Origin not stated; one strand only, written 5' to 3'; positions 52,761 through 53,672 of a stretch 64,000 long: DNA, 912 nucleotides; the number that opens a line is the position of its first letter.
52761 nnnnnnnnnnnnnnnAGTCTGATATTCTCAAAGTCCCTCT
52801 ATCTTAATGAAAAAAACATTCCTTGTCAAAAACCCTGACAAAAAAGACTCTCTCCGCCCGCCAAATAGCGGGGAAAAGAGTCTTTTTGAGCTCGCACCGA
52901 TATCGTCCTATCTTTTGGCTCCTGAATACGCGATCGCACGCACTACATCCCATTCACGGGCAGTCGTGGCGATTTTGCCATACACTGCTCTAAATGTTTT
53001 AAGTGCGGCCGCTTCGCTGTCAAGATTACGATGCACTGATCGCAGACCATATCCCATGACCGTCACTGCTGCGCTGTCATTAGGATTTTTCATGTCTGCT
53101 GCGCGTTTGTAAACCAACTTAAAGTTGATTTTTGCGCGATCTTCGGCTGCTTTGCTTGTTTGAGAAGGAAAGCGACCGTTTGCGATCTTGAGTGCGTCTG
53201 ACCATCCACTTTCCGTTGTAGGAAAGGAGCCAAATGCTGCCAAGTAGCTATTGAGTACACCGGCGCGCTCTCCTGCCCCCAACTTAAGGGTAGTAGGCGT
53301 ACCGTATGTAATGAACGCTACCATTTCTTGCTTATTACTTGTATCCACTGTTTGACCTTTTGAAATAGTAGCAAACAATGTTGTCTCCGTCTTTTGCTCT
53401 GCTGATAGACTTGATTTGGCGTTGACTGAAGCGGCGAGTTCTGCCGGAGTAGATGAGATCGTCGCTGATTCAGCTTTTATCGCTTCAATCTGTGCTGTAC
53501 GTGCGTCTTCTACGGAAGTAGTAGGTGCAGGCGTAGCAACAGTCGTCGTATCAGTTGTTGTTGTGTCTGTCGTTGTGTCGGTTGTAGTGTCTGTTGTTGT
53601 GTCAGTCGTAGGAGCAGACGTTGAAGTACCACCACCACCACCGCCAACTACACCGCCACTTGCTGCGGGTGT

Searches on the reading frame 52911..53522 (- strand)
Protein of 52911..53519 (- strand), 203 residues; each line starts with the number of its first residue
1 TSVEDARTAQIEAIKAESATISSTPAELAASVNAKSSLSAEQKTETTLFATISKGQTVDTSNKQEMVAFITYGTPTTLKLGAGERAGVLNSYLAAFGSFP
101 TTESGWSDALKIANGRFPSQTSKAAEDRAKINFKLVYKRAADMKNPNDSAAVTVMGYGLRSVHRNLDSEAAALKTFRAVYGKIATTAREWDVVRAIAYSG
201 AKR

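Call 9: find_homologous_proteins(query=window:52911-53519:-)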
Query seq(203 aa) (203 aa): 225 proteins with E <= 0.001 among 723 candidates; the best 120 are listed.
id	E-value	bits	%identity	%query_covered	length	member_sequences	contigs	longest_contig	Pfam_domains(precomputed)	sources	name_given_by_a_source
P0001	3.7e-52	195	55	87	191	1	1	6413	-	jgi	jgi:hypothetical protein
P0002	2.9e-51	192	67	67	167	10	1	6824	-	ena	-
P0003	3.2e-51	192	54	96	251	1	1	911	-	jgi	jgi:hypothetical protein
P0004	4.2e-51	191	52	96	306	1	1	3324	-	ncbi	ncbi:MAG: hypothetical protein ACYC40_04200, partial [Patescibacteria group bacterium]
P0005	6.2e-51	191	54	87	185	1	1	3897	-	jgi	jgi:hypothetical protein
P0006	7.0e-51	190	51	86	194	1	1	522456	-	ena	-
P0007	7.7e-51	190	52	87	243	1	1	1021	-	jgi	-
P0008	1.7e-50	189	60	76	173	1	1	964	-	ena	-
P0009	1.7e-50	189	50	100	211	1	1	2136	-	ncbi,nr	ncbi:MAG: hypothetical protein Q8O59_01215, partial [bacterium]|nr:hypothetical protein [bacterium]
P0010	2.4e-50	189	49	98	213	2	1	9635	-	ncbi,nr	ncbi:hypothetical protein KKF23_04375, partial [Patescibacteria group bacterium]|nr:hypothetical pro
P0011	3.2e-50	188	52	87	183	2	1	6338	-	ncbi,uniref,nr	ncbi:hypothetical protein A3G56_00995 [Candidatus Falkowbacteria bacterium RIFCSPLOWO2_12_FULL_45_10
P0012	6.5e-50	187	53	96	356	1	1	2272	-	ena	-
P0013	7.5e-50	187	53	90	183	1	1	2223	-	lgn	-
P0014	7.9e-50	187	65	67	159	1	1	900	-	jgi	jgi:hypothetical protein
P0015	1.1e-49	187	51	98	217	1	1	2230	-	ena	-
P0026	2.7e-48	182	64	67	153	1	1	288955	-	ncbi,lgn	-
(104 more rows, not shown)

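Call 16: search_solved_structures(query=A1, max_evalue=10)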
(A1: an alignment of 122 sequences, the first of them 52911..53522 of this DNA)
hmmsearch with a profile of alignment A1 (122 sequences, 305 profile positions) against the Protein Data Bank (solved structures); distinct sequences matched with E-value up to 10: 1.
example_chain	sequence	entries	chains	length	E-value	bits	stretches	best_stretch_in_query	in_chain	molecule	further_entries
9gzg_A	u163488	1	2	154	0.72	13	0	273-293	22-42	Engineered CTPR protein with glutamic acids for conductivity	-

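Call 22: predict_structure(alignment_id=A1)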
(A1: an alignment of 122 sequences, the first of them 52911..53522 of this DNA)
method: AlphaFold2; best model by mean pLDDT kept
length: 204 residues; sequences in the alignment: 122
mean_pLDDT: 96.9   pTM: 0.91
mean pLDDT of the five models: 96.9, 96.7, 96.5, 96.5, 96.3
residues with pLDDT >= 90: 201; 70-90: 3; 50-70: 0; < 50: 0
segments of 3 or more residues with pLDDT < 50: none
pLDDT, mean of each block of 10 residues (from residue 1): 91 96 97 98 98 97 98 98 97 97 98 97 98 98 98 98 94 98 95 98 96
secondary structure, 60 per line:
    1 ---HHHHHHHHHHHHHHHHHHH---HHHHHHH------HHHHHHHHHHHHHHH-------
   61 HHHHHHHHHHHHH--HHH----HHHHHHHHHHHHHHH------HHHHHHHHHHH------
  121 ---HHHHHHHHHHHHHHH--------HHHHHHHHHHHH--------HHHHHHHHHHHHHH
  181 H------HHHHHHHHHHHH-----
elements in order: H4-22 H26-32 H39-53 H61-73 H83-97 H104-114 H124-138 H147-158 H167-181 H188-199

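Call 28: search_protein_representatives(alignment_id=A1)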
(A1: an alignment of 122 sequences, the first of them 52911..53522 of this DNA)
Query: 122 sequences, 305 profile positions. Proteins with E-value up to 0.001 (for the whole library): 1400; up to 1e-10: 1244; up to 1e-30: 939. The best 150 are listed.
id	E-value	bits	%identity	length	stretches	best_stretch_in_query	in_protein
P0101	1.0e-103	363.9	-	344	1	2-305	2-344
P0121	5.0e-102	358.4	-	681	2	159-305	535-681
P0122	1.4e-98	347.1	-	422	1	73-305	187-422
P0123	2.2e-98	346.4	-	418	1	76-305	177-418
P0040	4.0e-98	345.6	-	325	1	13-305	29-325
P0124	4.0e-98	345.6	-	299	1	51-305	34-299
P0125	4.4e-98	345.4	-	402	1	56-305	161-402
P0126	4.9e-98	345.3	-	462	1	36-305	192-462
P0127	2.1e-97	343.2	-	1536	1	95-305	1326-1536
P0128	2.4e-97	343.0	-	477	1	49-305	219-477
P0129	3.9e-97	342.3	-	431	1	71-305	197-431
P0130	1.6e-96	340.3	-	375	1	90-305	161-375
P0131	2.6e-96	339.6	-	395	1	70-305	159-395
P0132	3.7e-96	339.1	-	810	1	89-305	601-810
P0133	4.1e-96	339.0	-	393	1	80-305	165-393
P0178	4.9e-90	319.0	-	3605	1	77-305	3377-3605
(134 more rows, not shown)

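Call 32: search_protein_families(library=pfam, alignment_id=A2, max_evalue=0.001)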
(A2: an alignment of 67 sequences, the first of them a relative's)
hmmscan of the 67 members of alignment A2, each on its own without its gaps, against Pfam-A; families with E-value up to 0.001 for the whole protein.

A. member 1, P0121 (681 aa): 3 families
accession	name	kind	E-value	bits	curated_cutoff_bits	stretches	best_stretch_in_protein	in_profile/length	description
PF00270.35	DEAD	-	9.7e-49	165.7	26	1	26-191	1-166/167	DEAD/DEAH box helicase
PF00271.37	Helicase_C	-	2.6e-32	111.8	23.5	1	227-330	4-108/110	Helicase conserved C-terminal domain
PF04851.21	ResIII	-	3.3e-07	30.8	22.5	1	24-186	3-163/164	Type III restriction enzyme, res subunit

B. families by the number of members that match (of 67 scanned): 46 families (the first 25 are shown)
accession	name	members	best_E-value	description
PF00041.27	fn3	8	6.9e-22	Fibronectin type III domain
PF16403.11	Bact_surface_Ig-like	7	9.4e-116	Bacterial surface protein, Ig-like domain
PF16656.11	Pur_ac_phosph_N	6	1.6e-14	Purple acid Phosphatase, N-terminal domain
PF02494.22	HYR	4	6.6e-22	HYR domain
PF18981.6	InlK_D3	4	2.4e-14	Internalin K domain (D3/D4)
PF19077.6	Big_13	4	3.3e-09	Bacterial Ig-like domain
PF13229.12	Beta_helix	3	8.6e-34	Right handed beta helix region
PF13620.12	CarboxypepD_reg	3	1.2e-27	Carboxypeptidase regulatory-like domain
PF13290.12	CHB_HEX_C_1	3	8.9e-12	Chitobiase/beta-hexosaminidase C-terminal domain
PF00082.27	Peptidase_S8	2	5.5e-48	Subtilase family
PF05048.19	NosD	2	7.1e-18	Periplasmic copper-binding protein (NosD)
PF22148.1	Fervidolysin_NPro-like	2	3.6e-14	Fervidolysin N-terminal prodomain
PF13715.12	CarbopepD_reg_2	2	5.9e-13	CarboxypepD_reg-like domain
PF00932.25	LTD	2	1.1e-10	Lamin Tail Domain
PF09136.16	Glucodextran_B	2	6.1e-09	Glucodextranase, domain B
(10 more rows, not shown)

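Call 33: search_protein_families(library=pfam, alignment_id=A1, max_evalue=10)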
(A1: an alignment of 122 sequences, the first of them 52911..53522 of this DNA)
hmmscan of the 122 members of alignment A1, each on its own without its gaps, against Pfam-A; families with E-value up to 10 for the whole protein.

A. member 1, window:52911-53522:- (204 aa): 1 family
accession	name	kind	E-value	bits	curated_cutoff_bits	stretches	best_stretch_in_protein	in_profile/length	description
PF24909.1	vWA_SIBA-E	-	0.022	14.7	27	1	122-163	237-280/284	Integrin beta-like protein A-E, vWA-like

B. families by the number of members that match (of 122 scanned): 108 families (the first 25 are shown)
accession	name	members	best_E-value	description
PF09822.16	ABC_transp_aux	8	0.014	ABC-type uncharacterized transport system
PF00041.27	fn3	3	0.00028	Fibronectin type III domain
PF19077.6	Big_13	3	0.00044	Bacterial Ig-like domain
PF21545.3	T7SS_EccA1_N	3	0.0046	T7SS, ESX-1 secretion system protein EccA1, N-terminal domain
PF05002.20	SGS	3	0.022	SGS domain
PF16191.10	E1_4HB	2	0.015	Ubiquitin-activating enzyme E1 four-helix bundle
PF24489.1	Ig_J_second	2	0.023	Tip attachment protein J second Ig-like domain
PF15254.11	CCDC14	2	0.029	Coiled-coil domain-containing protein 14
PF09505.15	Dimeth_Pyl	2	0.036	Dimethylamine methyltransferase (Dimeth_PyL)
PF10179.15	NDNF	2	0.044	Neuron-derived neurotrophic factor, first Fn(III) domain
PF20225.4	DUF6584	2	0.064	Family of unknown function (DUF6584)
PF11999.13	Ice_binding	1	6.1e-53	Ice-binding-like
PF01833.30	TIG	1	5.9e-12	IPT/TIG domain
PF16410.10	DUF5018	1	9.6e-08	Domain of unknown function (DUF5018)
PF03949.21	Malic_M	1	0.00025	Malic enzyme, NAD binding domain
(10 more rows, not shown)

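Call 35: fold_search(model_id=the predicted structure, library=pdb)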
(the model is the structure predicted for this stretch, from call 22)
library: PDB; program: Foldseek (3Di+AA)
matches with E <= 10: 19; with E <= 0.001: 0
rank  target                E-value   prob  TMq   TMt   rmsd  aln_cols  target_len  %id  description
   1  4knf_A                1.2e+00  0.08  0.18  0.17  19.2       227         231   15  Crystal structure of a blue-light absorbing proteorhodopsin double-mutant D97N/Q105L from HOT75 (released 2013-06-05)
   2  1paq                  1.9e+00  0.06  0.15  0.18  14.4       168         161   10  CRYSTAL STRUCTURE OF THE CATALYTIC FRAGMENT OF EUKARYOTIC INITIATION FACTOR 2B EPSILON (released 2004-02-10)
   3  8y6m_A                3.4e+00  0.04  0.16  0.10  14.9       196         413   10  The structure of Oryza sativa HKT2;1 (released 2024-12-11)
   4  6roc_A                4.1e+00  0.06  0.25  0.26  15.0       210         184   10  Crystal structure of Borrelia burgdorferi outer surface protein BBA69, mutant Leu214Met (Se-Met data) (released 2019-06-26)
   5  7uni_B                5.2e+00  0.03  0.14  0.12  16.9       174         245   12  De novo designed chlorophyll dimer protein with Zn pheophorbide a methyl ester, SP2-ZnPPaM (released 2023-04-19)
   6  2htl_B                5.8e+00  0.02  0.14  0.08  17.9       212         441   10  Structure of the Escherichia coli ClC chloride channel Y445F mutant and Fab complex (released 2006-09-19)
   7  9k3c                  6.0e+00  0.02  0.16  0.10  16.3       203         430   15  Crystal Structure of CapA2 from Alistipes finegoldii in complex with PLP cofactor (released 2025-10-22)
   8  9iqs_B                6.0e+00  0.02  0.15  0.12  16.8       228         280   10  Cryo-EM structure of MT3-Muscarinic acetylcholine receptor 4 (released 2025-07-23)
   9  2wau_A                6.3e+00  0.03  0.15  0.12  13.8       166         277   14  Structure of DBL6 epsilon domain from VAR2CSA (released 2009-08-18)
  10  1q1s_C                6.6e+00  0.02  0.17  0.10  14.4       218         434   12  Mouse Importin alpha- phosphorylated SV40 CN peptide complex (released 2004-03-30)
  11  3ejy_A                7.0e+00  0.01  0.14  0.08  17.2       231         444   10  Structure of E203H mutant of E.coli Cl-/H+ antiporter, CLC-ec1 (released 2009-02-17)
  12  8eao_B                8.4e+00  0.02  0.14  0.07  12.2       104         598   13  Cryo-EM structure of the in-situ gp1-gp4 complex from bacteriophage P22 (released 2023-09-06)
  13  1ycn_B                8.4e+00  0.02  0.15  0.11  13.7       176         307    9  X-RAY STRUCTURE OF ANNEXIN FROM ARABIDOPSIS THALIANA GENE AT1G35720 (released 2005-01-04)
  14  6wlz_Y                8.8e+00  0.02  0.16  0.14  15.8       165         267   11  The V1 region of human V-ATPase in state 1 (focused refinement) (released 2020-11-11)
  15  4bwz                  8.8e+00  0.02  0.17  0.12  13.4       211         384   10  Crystal structure of the sodium proton antiporter, NapA (released 2013-08-28)
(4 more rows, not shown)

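Call 39: find_encoding_contigs(protein=P0006, flank=8000, max_places=2)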
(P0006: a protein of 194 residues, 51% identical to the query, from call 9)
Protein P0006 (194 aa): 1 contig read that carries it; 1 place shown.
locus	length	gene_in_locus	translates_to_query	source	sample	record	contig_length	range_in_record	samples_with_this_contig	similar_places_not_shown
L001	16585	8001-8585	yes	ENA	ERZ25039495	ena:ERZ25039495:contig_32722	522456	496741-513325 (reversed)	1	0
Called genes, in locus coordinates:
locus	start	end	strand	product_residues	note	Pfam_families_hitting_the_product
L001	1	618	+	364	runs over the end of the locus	PF03462:PCRF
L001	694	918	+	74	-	-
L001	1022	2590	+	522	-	PF13567:DUF4131, PF03772:Competence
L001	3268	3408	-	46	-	-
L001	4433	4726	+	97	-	-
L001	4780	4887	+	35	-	-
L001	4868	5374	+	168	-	-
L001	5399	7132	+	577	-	-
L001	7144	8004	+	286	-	-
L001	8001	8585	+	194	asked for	-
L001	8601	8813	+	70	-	-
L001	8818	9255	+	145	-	-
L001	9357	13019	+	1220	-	PF01551:Peptidase_M23, PF18911:PKD_4, PF00801:PKD, PF18911:PKD_4, PF00801:PKD, PF18911:PKD_4, PF00801:PKD, PF18911:PKD_4, +2 more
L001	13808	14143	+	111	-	-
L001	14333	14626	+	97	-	-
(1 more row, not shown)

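Call 40: find_encoding_contigs(protein=P0026, flank=8000, max_places=2)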
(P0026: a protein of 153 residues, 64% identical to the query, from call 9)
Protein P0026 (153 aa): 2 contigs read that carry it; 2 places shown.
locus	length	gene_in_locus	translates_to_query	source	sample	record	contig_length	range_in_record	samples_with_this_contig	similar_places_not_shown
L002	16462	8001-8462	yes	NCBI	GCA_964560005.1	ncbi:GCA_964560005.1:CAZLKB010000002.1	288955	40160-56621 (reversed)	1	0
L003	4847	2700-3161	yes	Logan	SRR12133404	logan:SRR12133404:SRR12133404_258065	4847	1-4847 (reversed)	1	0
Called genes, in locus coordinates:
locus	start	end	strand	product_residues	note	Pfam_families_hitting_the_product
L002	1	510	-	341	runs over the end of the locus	PF07691:PA14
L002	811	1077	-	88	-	-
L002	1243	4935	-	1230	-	-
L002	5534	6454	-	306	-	PF18915:DUF5667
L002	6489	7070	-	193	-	PF04542:Sigma70_r2, PF08281:Sigma70_r4_2, PF04545:Sigma70_r4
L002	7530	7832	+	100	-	-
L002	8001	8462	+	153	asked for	-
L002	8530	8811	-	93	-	PF00216:Bac_DNA_binding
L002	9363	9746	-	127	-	PF06397:Desulfoferrod_N, PF01880:Desulfoferrodox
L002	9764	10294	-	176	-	PF00210:Ferritin (faint), PF02915:Rubrerythrin, PF21349:RUBY_RBDX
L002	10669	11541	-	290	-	PF25063:ARM_TT21_C (weak), PF14559:TPR_19, PF23914:TPR_CcmH_CycH, PF13424:TPR_12 (weak), PF12895:ANAPC3 (weak), PF13424:TPR_12, PF13414:TPR_11, PF13431:TPR_17 (weak), +11 more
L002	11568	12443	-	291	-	PF01116:F_bP_aldolase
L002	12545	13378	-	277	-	PF00121:TIM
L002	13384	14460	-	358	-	PF00768:Peptidase_S11, PF13354:Beta-lactamase2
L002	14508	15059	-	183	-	PF04079:SMC_ScpB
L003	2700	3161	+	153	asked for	-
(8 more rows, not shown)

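Call 43: find_related_loci(query=A1, collection=genome_contigs, flank=6000)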
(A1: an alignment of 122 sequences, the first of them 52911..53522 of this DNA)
Query A1 (204 aa) in genome_contigs; peptide patterns used: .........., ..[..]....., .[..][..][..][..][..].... (x = any residue, [..] = any of these).
489 stretches matched a pattern; 433 encode a relative of the query (tblastn E <= 1e-3); the best 80 are kept; 79 distinct loci.
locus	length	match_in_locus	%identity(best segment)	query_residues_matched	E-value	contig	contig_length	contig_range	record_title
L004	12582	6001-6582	60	11-204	4e-71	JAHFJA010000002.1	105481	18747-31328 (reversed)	MAG: bacterium isolate nzgw375 NODE_249_length_105482_cov_5.055191, whole genome shotgun sequence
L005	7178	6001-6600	53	5-204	1e-61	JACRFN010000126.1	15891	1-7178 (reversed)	MAG: Candidatus Kerfeldbacteria bacterium isolate NC_groundwater_1726_Pr3_B-0.1um_50_13 SR-2_scaffold_141_3984608, whole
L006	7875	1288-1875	54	11-204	3e-61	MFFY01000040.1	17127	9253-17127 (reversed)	MAG: Candidatus Falkowbacteria bacterium RIFCSPLOWO2_12_FULL_45_13 rifcsplowo2_12_scaffold_3983, whole genome shotgun se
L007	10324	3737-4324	54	11-204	5e-61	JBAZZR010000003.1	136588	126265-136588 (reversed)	MAG: Patescibacteria group bacterium isolate SO_2017_GW3_20 scaffold_3_c1_OW296A_2017, whole genome shotgun sequence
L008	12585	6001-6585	54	12-204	1e-60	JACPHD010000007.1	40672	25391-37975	MAG: Parcubacteria group bacterium isolate NC_groundwater_405_Ag_B-0.1um_41_14 GD18-4_B1_scaffold_176374, whole genome s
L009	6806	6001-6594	52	11-204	3e-60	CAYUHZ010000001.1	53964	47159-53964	MAG TPA_asm: uncultured Gammaproteobacteria bacterium isolate SRP257756_co1_214 genome assembly, contig: NODE_293_length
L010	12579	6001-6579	54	20-204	8e-60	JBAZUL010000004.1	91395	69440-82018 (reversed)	MAG: Patescibacteria group bacterium isolate SO_2017_GW1_227 NODE_1564_length_91395_cov_3.873570_OW334_2017, whole genom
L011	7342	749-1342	53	9-204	6e-60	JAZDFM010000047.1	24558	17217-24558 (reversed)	MAG: bacterium isolate MEGAHIT-group-0.207 k141_18010376, whole genome shotgun sequence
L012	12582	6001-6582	51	12-204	1e-59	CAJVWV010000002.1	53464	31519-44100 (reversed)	TPA_asm: uncultured bacterium isolate DRR093004_bin.4_MetaBAT_v2.12.1_MAG genome assembly, contig: NODE_342_length_53464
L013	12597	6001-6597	51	7-204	2e-59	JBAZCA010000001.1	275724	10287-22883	MAG: Patescibacteria group bacterium isolate SO_2017_GW1_125 NODE_317_length_275724_cov_8.808499_OW334_2017, whole genom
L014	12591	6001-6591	51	8-204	9e-59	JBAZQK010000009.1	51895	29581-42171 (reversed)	MAG: Patescibacteria group bacterium isolate SO_2017_SWC_51 scaffold_603_c1_LP-4_2017, whole genome shotgun sequence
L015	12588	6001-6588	51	11-204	4e-58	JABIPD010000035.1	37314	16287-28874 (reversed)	MAG: Candidatus Jacksonbacteria bacterium isolate SI072_bin11 k141_869889, whole genome shotgun sequence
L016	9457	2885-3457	51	15-204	2e-58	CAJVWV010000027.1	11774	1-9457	TPA_asm: uncultured bacterium isolate DRR093004_bin.4_MetaBAT_v2.12.1_MAG genome assembly, contig: NODE_3049_length_1177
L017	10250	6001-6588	49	10-204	9e-58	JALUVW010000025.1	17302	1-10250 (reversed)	MAG: Candidatus Falkowbacteria bacterium isolate 128-326_metabat2_scaf2bin.076 128-326_scaffold_1396_c1, whole genome sh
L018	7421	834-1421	51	11-204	8e-58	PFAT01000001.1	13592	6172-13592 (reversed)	MAG: Candidatus Falkowbacteria bacterium CG10_big_fil_rev_8_21_14_0_10_44_15 CG10_8_21_14_0.10_scaffold_4447_c, whole ge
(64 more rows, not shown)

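Call 53: find_related_loci(query=A1, collection=viral_contigs, flank=8000)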
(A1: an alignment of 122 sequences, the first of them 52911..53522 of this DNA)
Query A1 (204 aa) in viral_contigs; peptide patterns used: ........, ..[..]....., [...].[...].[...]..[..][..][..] (x = any residue, [..] = any of these).
41 stretches matched a pattern, but none encodes a relative of the query by tblastn (E <= 1e-3).

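Call 54: fold_search(model_id=the predicted structure, library=viral)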
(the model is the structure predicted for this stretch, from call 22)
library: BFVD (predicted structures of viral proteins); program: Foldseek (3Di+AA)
matches with E <= 10: 47; with E <= 0.001: 0
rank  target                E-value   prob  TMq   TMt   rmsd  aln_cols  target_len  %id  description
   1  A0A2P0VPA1            7.0e-01  0.08  0.16  0.10  23.0       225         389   11  Uncharacterized protein [Tetraselmis virus 1]
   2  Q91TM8                9.7e-01  0.06  0.14  0.07  15.2       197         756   12  mRNA export factor ICP27 homolog [Tupaiid herpesvirus 1 (strain 1)]
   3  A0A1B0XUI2            1.5e+00  0.11  0.22  0.17  13.3       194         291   17  (no name in the UniProt tables at hand)
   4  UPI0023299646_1       1.6e+00  0.11  0.27  0.08  17.1       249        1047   14  (no name look-up for this kind of identifier)
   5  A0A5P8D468            2.5e+00  0.02  0.11  0.09  21.6       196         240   14  DUF7217 domain-containing protein [Pectobacterium phage Wc4]
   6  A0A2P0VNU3            2.9e+00  0.05  0.19  0.15  13.5       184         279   14  Uncharacterized protein [Tetraselmis virus 1]
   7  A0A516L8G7            3.5e+00  0.06  0.24  0.09  16.0       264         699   12  (no name in the UniProt tables at hand)
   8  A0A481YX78            3.5e+00  0.02  0.15  0.15  18.1       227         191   13  Uncharacterized protein [Marseillevirus LCMAC201]
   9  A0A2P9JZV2            3.6e+00  0.06  0.23  0.08  15.6       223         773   10  Uncharacterized protein [Salmonella phage vB_SpuP_Spp16]
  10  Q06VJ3                3.8e+00  0.04  0.18  0.09  13.7       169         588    9  (no name in the UniProt tables at hand)
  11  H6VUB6                4.0e+00  0.03  0.16  0.07  17.8       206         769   17  Internal virion protein [Escherichia phage phiKT]
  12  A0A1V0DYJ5            4.0e+00  0.02  0.15  0.11  17.0       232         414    9  (no name in the UniProt tables at hand)
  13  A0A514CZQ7            4.2e+00  0.03  0.17  0.10  18.2       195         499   15  (no name in the UniProt tables at hand)
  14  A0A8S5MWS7            5.0e+00  0.03  0.16  0.10  16.0       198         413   11  Uncharacterized protein [Myoviridae sp. ct3wi9]
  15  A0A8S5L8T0            5.5e+00  0.04  0.21  0.07  13.7       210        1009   14  Tail tape measure protein [Myoviridae sp. ctuYn2]
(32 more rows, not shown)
